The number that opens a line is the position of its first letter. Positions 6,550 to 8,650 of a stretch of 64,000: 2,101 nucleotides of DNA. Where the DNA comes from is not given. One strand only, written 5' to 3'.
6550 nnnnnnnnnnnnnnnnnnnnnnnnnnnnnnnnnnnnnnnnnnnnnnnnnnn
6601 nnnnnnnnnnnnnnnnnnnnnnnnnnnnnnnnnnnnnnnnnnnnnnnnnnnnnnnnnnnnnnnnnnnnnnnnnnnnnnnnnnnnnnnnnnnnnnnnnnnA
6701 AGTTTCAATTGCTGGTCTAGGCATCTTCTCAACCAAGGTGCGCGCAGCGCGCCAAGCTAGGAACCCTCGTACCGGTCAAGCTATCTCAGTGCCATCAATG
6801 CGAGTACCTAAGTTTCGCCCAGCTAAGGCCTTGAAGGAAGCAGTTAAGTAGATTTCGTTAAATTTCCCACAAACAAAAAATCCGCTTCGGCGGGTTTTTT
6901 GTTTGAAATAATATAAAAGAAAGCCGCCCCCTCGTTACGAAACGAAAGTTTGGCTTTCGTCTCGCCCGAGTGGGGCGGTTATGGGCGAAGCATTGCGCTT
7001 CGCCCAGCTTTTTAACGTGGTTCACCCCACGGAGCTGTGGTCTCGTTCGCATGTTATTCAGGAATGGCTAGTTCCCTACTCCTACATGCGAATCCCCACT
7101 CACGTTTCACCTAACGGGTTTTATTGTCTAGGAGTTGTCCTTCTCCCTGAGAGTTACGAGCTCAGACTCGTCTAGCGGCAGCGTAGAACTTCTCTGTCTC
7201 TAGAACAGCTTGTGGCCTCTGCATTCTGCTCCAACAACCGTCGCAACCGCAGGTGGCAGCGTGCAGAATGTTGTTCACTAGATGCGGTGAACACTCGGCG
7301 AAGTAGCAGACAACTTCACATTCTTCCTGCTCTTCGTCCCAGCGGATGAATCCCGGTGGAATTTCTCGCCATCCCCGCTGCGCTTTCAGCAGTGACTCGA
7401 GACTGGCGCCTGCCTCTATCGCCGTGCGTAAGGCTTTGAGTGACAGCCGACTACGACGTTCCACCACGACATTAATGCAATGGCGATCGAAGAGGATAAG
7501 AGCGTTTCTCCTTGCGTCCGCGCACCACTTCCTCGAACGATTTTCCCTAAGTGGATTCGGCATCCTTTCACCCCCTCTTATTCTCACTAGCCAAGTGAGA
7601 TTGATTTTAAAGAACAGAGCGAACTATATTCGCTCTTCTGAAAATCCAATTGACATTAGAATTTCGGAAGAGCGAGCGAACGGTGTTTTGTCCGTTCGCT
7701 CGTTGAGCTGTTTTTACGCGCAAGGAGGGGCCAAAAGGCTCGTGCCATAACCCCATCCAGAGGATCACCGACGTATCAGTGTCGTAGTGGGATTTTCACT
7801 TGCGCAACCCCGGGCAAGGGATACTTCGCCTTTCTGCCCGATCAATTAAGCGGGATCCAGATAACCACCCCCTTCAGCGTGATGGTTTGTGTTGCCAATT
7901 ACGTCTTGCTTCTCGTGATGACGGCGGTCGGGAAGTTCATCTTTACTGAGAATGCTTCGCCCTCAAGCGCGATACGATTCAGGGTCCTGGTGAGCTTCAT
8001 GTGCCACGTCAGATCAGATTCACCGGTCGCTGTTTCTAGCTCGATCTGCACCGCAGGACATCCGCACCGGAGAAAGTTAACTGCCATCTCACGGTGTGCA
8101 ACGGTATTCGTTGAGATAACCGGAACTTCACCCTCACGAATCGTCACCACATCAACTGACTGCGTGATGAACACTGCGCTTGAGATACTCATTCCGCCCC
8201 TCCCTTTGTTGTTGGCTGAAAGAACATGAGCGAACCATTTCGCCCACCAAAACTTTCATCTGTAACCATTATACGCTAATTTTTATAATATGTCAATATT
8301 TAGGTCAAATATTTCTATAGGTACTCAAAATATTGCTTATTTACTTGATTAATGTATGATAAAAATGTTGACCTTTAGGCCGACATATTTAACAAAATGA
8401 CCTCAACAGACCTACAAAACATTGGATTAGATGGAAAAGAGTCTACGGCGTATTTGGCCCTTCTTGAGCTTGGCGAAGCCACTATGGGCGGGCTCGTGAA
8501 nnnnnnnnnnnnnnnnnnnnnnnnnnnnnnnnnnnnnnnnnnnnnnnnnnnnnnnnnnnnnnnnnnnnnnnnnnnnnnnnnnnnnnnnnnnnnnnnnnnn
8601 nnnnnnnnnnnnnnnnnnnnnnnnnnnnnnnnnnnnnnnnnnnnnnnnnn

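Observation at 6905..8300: GC-rich island after hup with two antisense ORFs, one HNH-like, and dense RNA hairpins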

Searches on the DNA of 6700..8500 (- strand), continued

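Call 108: search_rna_families(sources=[L001, L003, L045, L049, L056, L057, L059, L072, L081, L075], threshold=evalue, max_evalue=0.05)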
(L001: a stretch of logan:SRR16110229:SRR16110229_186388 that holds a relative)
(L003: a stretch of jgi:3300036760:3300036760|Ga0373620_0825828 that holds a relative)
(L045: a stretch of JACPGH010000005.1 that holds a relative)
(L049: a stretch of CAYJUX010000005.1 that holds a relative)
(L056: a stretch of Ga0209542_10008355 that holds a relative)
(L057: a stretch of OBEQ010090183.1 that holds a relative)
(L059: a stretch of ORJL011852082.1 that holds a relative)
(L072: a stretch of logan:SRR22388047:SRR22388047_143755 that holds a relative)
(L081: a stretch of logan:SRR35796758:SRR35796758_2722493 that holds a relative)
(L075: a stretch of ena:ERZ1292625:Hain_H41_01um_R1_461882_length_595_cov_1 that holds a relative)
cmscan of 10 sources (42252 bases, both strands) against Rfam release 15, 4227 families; matches with E-value up to 0.05: 1.
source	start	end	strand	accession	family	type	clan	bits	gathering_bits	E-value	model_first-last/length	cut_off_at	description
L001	2552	2595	+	RF03217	mir-3167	Gene; miRNA;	-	32.2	86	0.046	1-59/59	no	mir-3167 microRNA precursor family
